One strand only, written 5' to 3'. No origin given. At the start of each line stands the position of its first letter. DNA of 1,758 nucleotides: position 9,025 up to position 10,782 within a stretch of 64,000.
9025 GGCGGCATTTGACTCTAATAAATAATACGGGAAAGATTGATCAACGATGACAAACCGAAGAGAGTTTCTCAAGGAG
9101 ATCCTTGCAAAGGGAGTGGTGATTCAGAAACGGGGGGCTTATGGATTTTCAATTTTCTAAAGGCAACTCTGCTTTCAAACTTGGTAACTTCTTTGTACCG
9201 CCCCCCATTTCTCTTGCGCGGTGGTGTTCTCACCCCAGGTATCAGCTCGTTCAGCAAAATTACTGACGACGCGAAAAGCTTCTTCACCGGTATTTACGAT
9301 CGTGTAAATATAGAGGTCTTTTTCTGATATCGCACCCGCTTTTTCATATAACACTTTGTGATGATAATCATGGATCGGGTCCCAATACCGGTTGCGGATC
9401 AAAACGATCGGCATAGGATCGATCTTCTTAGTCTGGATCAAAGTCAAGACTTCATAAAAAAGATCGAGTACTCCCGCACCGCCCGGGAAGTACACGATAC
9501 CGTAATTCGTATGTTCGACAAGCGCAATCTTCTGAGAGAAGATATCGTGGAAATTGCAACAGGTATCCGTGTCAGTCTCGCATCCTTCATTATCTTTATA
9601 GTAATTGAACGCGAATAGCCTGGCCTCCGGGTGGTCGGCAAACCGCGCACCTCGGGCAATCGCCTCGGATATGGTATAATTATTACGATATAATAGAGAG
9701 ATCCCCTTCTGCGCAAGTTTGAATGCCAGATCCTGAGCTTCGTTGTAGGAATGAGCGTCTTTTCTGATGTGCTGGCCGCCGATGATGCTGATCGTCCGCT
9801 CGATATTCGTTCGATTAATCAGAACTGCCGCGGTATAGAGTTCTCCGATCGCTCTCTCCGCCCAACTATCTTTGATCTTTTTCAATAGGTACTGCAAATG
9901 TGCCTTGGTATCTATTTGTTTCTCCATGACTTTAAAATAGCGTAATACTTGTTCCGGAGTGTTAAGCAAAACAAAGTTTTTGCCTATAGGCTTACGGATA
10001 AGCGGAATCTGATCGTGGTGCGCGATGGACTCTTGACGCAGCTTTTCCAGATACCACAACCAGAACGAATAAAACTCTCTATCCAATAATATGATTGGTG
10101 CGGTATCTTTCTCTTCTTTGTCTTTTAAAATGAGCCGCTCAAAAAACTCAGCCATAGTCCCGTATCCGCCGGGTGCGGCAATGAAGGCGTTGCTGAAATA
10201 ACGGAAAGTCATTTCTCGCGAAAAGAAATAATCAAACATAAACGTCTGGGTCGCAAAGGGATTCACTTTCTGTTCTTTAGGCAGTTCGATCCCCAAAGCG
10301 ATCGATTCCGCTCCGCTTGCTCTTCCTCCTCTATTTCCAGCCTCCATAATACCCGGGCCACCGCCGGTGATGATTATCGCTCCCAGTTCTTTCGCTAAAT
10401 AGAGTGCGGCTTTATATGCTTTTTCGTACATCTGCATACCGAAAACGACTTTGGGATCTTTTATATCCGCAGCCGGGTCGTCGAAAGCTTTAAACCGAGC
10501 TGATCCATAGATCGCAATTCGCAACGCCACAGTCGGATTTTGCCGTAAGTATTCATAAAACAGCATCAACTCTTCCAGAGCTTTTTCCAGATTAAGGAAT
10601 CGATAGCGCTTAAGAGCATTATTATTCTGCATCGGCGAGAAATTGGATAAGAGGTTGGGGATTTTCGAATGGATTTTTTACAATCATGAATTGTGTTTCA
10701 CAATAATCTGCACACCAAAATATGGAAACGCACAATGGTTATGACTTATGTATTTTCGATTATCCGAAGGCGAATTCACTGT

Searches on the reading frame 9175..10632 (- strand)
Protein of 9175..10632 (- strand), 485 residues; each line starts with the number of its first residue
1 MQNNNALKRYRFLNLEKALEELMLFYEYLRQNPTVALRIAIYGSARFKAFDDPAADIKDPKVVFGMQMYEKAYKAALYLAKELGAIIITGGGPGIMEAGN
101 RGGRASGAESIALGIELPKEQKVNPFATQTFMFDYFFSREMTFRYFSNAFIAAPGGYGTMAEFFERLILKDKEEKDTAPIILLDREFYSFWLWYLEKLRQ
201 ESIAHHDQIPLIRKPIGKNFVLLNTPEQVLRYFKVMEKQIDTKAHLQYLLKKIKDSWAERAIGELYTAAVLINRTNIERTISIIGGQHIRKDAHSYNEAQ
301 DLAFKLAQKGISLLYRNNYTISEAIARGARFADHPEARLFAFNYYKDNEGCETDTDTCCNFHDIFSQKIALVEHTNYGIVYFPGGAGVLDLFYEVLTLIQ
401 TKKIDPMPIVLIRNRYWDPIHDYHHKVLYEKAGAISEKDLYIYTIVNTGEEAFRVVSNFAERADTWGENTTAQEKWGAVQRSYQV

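Call 41: search_protein_families(library=ncbifam, proteins=[window:9175-10632:-], max_evalue=0.00001)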
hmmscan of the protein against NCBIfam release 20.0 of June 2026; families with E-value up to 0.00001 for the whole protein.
window:9175-10632:- (485 aa): 3 families
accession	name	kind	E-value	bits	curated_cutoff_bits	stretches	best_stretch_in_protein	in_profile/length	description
TIGR00730.1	TIGR00730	subfamily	1e-36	126.3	96.35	2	69-212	18-162/178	TIGR00730 family Rossman fold protein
TIGR00725.1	TIGR00725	hypoth_equivalog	1e-10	41.3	106.9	1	66-169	14-114/159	TIGR00725 family protein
NF058542.1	CtkRMPhLog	equivalog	1.4e-07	31.6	300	0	80-185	29-134/177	cytokinin riboside 5'-monophosphate phosphoribohydrolase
